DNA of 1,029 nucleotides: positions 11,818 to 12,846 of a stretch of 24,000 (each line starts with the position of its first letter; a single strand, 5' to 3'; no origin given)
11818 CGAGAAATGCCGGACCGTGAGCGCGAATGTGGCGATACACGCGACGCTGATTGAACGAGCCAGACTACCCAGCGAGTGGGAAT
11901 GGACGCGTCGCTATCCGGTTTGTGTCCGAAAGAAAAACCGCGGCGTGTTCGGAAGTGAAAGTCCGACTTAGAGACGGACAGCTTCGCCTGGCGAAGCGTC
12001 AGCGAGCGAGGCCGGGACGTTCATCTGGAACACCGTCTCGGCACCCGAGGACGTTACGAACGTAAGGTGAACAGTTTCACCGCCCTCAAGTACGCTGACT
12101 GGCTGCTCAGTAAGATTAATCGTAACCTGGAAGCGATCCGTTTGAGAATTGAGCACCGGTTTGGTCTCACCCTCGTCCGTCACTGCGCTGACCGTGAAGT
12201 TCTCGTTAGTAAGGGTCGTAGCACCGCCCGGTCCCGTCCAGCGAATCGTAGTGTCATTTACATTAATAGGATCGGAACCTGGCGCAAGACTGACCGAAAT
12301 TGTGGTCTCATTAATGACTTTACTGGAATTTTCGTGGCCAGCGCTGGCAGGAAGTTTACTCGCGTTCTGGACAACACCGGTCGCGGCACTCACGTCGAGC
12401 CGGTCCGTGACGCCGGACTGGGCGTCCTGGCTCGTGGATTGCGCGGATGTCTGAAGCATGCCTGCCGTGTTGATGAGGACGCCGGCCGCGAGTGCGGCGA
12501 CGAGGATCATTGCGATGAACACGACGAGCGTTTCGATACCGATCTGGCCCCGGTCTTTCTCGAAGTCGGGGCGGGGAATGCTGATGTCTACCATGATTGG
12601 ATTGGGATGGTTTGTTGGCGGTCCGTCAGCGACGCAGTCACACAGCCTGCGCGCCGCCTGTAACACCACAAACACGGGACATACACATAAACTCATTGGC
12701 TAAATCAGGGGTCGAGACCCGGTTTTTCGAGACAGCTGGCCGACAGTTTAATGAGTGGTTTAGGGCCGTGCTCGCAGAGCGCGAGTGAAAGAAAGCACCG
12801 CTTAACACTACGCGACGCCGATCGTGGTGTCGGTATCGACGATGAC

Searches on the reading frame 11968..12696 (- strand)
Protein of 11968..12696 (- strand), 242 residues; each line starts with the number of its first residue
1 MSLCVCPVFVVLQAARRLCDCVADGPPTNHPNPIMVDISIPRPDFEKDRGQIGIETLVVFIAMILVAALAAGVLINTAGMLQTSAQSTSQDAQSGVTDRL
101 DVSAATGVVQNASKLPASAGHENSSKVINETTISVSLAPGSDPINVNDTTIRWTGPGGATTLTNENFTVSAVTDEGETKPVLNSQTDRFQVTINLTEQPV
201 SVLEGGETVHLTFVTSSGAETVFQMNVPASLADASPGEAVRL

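Call 5: search_protein_families(library=pfam, proteins=[window:11968-12696:-], max_evalue=1)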
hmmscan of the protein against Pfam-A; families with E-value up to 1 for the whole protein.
window:11968-12696:- (242 aa): 2 families
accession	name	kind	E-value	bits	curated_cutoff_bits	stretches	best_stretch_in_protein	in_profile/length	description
PF01917.21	Arch_flagellin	-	2.8e-31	109.5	29.5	1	50-224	1-161/162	Archaebacterial flagellin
PF16723.11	DUF5065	-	0.022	15.4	26.8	1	62-137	5-81/156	Domain of unknown function (DUF5065)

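Call 6: search_protein_families(library=ncbifam, proteins=[window:11968-12696:-], max_evalue=0.1)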
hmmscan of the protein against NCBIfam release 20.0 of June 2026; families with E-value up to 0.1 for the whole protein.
window:11968-12696:- (242 aa): 4 families
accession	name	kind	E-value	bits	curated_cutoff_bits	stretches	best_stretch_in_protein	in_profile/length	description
NF006325.0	PRK08541.1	subfamily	5.1e-23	82.1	210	1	46-152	6-100/221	flagellin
TIGR02537.2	arch_flag_Nterm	domain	4.7e-10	38.8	20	1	47-79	1-33/33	archaellin/type IV pilin N-terminal domain-containing protein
NF052591.1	ArlG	equivalog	4.1e-05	23.6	110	1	53-97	5-49/148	archaellum stator protein ArlG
NF008666.0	PRK11667.1-4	equivalog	0.084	12.9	201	0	63-146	6-85/153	hypothetical protein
